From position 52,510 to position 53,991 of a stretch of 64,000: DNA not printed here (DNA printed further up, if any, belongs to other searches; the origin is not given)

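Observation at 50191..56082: Minus-strand operon (TPR, SnoaL-like, isoprenoid-synthase-like, hypothetical, NUDIX, GT4, SDR) lying between the two peptide-modification modules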

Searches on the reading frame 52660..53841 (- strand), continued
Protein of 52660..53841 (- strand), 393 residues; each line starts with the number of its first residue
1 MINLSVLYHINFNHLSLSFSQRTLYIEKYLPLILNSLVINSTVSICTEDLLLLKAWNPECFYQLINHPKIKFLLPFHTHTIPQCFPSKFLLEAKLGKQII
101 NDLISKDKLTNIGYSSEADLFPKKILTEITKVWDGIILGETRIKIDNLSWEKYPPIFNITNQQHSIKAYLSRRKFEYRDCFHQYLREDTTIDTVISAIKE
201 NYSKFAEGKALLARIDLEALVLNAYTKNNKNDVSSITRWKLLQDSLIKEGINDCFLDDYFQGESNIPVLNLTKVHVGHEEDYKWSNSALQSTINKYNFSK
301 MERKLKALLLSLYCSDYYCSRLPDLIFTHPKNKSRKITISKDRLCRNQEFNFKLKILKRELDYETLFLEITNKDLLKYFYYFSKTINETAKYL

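Call 74: list_cluster_members(proteins=[P0037, P0038, P0039, P0041, P0042, P0043, P0045, P0046, P0047, P0049])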
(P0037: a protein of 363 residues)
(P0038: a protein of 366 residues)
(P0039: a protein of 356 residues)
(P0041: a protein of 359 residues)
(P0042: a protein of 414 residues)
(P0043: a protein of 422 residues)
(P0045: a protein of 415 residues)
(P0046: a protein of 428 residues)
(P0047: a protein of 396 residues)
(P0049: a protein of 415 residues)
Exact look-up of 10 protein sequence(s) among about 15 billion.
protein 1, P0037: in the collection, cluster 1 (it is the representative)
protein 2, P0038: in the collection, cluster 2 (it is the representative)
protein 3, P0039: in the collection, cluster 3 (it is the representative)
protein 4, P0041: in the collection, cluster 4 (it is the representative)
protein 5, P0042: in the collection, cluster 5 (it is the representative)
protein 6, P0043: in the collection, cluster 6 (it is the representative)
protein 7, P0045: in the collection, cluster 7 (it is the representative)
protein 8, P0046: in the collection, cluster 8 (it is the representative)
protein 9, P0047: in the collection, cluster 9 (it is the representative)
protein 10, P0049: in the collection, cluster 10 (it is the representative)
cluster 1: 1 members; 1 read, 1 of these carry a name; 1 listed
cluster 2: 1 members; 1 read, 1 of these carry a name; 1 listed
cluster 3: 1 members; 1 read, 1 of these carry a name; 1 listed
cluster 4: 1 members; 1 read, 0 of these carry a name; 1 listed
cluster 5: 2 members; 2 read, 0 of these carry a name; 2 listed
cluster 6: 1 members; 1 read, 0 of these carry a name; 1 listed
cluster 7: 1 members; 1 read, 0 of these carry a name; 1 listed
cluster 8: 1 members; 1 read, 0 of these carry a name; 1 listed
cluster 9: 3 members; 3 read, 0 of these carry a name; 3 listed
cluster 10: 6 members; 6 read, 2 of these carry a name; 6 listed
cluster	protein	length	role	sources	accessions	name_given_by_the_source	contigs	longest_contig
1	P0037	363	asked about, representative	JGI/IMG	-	hypothetical protein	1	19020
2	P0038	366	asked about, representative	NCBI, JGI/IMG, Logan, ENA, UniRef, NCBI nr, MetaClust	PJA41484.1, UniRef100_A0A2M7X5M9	hypothetical protein CO178_00030 [candidate division WWE3 bacterium ... | Glycoside hydrolase family 57 N-terminal domain-containing protein n=1 Tax=candidate ... | MAG: hypothetical protein CO178_00030 [candidate division WWE3 bacterium ...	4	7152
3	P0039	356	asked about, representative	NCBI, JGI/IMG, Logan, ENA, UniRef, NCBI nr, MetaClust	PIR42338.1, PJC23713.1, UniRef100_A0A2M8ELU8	hypothetical protein CO058_02010 [candidate division WWE3 bacterium ... | Uncharacterized protein n=1 Tax=candidate division WWE3 bacterium ... | MAG: hypothetical protein COV25_03340 [candidate division WWE3 bacterium ...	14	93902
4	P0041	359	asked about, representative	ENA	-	-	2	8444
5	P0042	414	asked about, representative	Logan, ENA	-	-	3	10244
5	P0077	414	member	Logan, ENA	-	-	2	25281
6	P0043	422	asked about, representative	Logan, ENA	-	-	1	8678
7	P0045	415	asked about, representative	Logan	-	-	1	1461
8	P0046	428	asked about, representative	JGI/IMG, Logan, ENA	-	-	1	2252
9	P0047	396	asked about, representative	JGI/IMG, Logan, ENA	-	-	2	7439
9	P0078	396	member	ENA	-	-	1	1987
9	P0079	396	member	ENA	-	-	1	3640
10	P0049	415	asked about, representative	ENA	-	-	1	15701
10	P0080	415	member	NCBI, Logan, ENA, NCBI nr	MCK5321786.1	MAG: hypothetical protein KAJ47_00825 [Candidatus Aenigmarchaeota archaeon] | hypothetical protein [Candidatus Aenigmarchaeota archaeon]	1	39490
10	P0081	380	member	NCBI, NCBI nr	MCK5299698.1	MAG: hypothetical protein KAJ54_00950, partial [Candidatus Aenigmarchaeota archaeon] | hypothetical protein [Candidatus Aenigmarchaeota archaeon]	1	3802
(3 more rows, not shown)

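Call 75: find_encoding_contigs(protein=P0039, flank=7000, max_places=1)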
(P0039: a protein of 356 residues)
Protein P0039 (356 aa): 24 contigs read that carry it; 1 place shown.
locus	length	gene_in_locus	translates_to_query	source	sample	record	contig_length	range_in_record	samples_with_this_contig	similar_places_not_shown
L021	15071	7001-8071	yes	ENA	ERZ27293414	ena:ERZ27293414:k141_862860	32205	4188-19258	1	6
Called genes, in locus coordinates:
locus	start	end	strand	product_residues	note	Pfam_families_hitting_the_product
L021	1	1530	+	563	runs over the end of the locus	PF05157:MshEN, PF00437:T2SSE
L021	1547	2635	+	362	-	PF00482:T2SSF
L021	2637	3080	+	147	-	-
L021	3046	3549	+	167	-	-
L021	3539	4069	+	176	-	PF07963:N_methyl (faint)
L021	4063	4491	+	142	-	-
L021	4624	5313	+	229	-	PF12850:Metallophos_2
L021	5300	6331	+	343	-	PF00348:polyprenyl_synt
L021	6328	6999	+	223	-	PF02585:PIG-L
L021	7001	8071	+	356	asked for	-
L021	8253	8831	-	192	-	PF01476:LysM (faint)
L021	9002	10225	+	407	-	PF01467:CTP_transf_like, PF06574:FAD_syn (faint), PF01467:CTP_transf_like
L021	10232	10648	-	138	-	PF02823:ATP-synt_DE_N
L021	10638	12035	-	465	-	PF02874:ATP-synt_ab_N, PF00006:ATP-synt_ab, PF22919:ATP-synt_VA_C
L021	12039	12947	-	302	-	PF00231:ATP-synt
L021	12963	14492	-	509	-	PF00006:ATP-synt_ab, PF00306:ATP-synt_ab_C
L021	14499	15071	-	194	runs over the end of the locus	PF00213:OSCP (weak)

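Call 76: find_encoding_contigs(protein=P0037, flank=7000, max_places=1)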
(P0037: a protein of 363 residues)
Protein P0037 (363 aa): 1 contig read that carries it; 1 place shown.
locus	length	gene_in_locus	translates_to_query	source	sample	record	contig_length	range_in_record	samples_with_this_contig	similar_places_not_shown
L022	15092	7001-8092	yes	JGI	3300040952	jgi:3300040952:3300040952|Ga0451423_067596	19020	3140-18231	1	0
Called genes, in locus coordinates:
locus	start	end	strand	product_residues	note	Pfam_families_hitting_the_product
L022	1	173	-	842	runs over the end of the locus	-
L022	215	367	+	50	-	-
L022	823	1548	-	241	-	PF08481:GBS_Bsp-like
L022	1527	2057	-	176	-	-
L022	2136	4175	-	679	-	-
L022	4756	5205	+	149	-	PF00293:NUDIX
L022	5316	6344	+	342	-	PF00348:polyprenyl_synt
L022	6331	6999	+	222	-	PF02585:PIG-L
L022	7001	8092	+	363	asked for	-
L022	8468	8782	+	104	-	PF15919:HicB_lk_antitox (weak)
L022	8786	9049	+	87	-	-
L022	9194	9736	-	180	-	-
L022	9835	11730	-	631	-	PF13229:Beta_helix (faint)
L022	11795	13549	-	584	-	-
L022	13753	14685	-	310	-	PF18895:T4SS_pilin (weak)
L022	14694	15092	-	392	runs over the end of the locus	PF00963:Cohesin, PF00404:Dockerin_1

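Call 81: search_solved_structures(query=A3, max_evalue=10, show_alignments=3)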
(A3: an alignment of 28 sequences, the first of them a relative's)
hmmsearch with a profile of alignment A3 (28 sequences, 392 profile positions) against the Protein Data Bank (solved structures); distinct sequences matched with E-value up to 10: 1.
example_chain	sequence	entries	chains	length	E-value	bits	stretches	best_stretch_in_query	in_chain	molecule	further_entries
2uzg_A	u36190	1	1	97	0.52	12.3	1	97-176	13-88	UBIQUITIN CARBOXYL-TERMINAL HYDROLASE 33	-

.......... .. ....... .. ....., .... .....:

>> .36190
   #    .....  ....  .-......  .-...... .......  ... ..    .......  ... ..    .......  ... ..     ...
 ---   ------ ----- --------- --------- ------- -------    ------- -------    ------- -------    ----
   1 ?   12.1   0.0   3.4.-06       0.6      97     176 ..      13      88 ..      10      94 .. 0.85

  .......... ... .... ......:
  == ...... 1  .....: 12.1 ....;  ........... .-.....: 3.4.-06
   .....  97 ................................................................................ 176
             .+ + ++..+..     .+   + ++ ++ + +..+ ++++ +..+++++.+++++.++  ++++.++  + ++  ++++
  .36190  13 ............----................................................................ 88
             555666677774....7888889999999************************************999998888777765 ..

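Call 84: search_protein_families(library=pfam, alignment_id=A3, max_evalue=0.1)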
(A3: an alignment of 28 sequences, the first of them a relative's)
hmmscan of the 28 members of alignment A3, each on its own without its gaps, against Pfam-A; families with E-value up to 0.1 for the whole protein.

A. member 1, P0016 (393 aa): 0 families

B. families by the number of members that match (of 28 scanned): 5 families
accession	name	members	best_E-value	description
PF03065.20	Glyco_hydro_57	2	6.1e-07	Glycosyl hydrolase family 57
PF18765.7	Polbeta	1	0.0047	Polymerase beta, Nucleotidyltransferase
PF22254.1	TFA2_E-tether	1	0.037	Tfa2 E-tether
PF07914.17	DUF1679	1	0.051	Uncharacterized oxidoreductase dhs-27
PF12799.13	LRR_4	1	0.083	Leucine Rich repeats (2 copies)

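Call 86: search_protein_families(library=ncbifam, proteins=[L021:4624-5313:+, L012:2745-3353:+, L021:6328-6999:+, L022:6331-6999:+, L021:9002-10225:+], max_evalue=0.001)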
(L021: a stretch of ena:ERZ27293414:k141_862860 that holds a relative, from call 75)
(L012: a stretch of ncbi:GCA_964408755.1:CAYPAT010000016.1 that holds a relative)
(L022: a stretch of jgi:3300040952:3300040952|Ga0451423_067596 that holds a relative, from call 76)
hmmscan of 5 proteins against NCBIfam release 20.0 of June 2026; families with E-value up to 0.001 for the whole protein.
L021:4624-5313:+ (229 aa): 2 families
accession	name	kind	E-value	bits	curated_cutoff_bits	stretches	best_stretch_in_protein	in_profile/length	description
TIGR00040.1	yfcE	subfamily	3.9e-11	43.3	56.25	1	10-198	3-154/158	YfcE family phosphodiesterase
NF006988.0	PRK09453.1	equivalog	1.4e-06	28.3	117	1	12-195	5-163/183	phosphodiesterase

L012:2745-3353:+ (202 aa): 2 families
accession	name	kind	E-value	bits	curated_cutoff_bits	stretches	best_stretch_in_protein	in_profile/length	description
TIGR00040.1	yfcE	subfamily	5.8e-14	52.5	56.25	1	1-151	1-134/158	YfcE family phosphodiesterase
NF006988.0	PRK09453.1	equivalog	5.8e-07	29.5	117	1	123-151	118-146/183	phosphodiesterase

L021:6328-6999:+ (223 aa): 4 families
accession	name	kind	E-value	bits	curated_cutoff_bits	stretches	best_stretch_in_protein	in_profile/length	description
TIGR04001.1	thiol_BshB1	equivalog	3.3e-17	63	182.5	1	5-116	3-115/226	bacillithiol biosynthesis deacetylase BshB1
TIGR04000.1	thiol_BshB2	equivalog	1.9e-08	34.3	195.25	1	5-127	2-138/217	bacillithiol biosynthesis deacetylase BshB2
TIGR03445.1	mycothiol_MshB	equivalog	4.8e-06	26.7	224.35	1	7-44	1-38/284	N-acetyl-1-D-myo-inositol-2-amino-2-deoxy-alpha-D-glucopyranoside deacetylase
TIGR03446.1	mycothiol_Mca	equivalog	0.00041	20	277.15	0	6-66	3-63/283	mycothiol conjugate amidase Mca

L022:6331-6999:+ (222 aa): 2 families
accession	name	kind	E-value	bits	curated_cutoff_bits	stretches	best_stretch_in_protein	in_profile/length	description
TIGR04001.1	thiol_BshB1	equivalog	1.2e-16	61.2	182.5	1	6-116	4-115/226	bacillithiol biosynthesis deacetylase BshB1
TIGR04000.1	thiol_BshB2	equivalog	1.2e-06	28.3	195.25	1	6-126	3-137/217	bacillithiol biosynthesis deacetylase BshB2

L021:9002-10225:+ (407 aa): 13 families
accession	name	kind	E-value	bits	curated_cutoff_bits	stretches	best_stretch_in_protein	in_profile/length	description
TIGR02199.1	rfaE_dom_II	equivalog_domain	8.5e-62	207.3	181.5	2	27-170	4-143/144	D-glycero-beta-D-manno-heptose 1-phosphate adenylyltransferase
NF008454.0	PRK11316.1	equivalog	4e-46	157.6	521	2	13-170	319-472/475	bifunctional D-glycero-beta-D-manno-heptose-7-phosphate kinase/D-glycero-beta-D-manno-heptose 1-phosphate adenylyltransferase HldE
TIGR00125.1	cyt_tran_rel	domain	1.1e-21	76.8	27.7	2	36-102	1-64/65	adenylyltransferase/cytidyltransferase family protein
TIGR01518.1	g3p_cytidyltrns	equivalog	1.3e-16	60.8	165.4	2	37-105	1-67/125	glycerol-3-phosphate cytidylyltransferase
NF001985.0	PRK00777.1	subfamily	4.6e-13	49.5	104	2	37-94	7-63/157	pantetheine-phosphate adenylyltransferase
NF005518.0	PRK07143.1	equivalog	3.6e-09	36.5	232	0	30-188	11-180/281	hypothetical protein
NF002250.0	PRK01170.1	subfamily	6.9e-09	35.6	489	1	36-97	2-61/322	bifunctional pantetheine-phosphate adenylyltransferase/NTP phosphatase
NF045965.1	RibF_rel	equivalog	3.1e-08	33.4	200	0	29-148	8-139/279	FAD synthase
NF004162.0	PRK05627.1-5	equivalog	1.2e-07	31.5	241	0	247-341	11-103/304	bifunctional riboflavin kinase/FAD synthetase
NF041124.1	CoaD_Thcocales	equivalog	2.9e-06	27.3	290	0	34-73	5-43/156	phosphopantetheine adenylyltransferase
NF004160.0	PRK05627.1-3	equivalog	4.6e-05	22.2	295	0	26-54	7-35/325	bifunctional riboflavin kinase/FAD synthetase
TIGR01510.1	coaD_prev_kdtB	equivalog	0.0003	20.9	103.3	0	40-95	5-53/155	pantetheine-phosphate adenylyltransferase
TIGR00018.1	panC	equivalog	0.00057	18.9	212.75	0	239-291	12-63/283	pantoate--beta-alanine ligase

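Call 89: search_dna_similar(query=window:52660-53841:-, collection=phages, mode=protein, max_evalue=0.001, max_rows=10)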
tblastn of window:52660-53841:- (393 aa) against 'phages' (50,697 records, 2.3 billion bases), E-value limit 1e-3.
No match.

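Call 90: search_dna_similar(query=window:52660-53841:-, collection=plasmids, mode=protein, max_evalue=0.001, max_rows=10)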
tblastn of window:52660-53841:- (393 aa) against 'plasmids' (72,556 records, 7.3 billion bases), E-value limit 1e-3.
No match.

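Call 91: find_related_loci(query=A1, collection=viral_contigs, flank=8000)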
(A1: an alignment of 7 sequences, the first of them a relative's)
Query A1 (393 aa) in viral_contigs; peptide patterns used: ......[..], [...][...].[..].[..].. (x = any residue, [..] = any of these).
151 stretches matched a pattern, but none encodes a relative of the query by tblastn (E <= 1e-3).
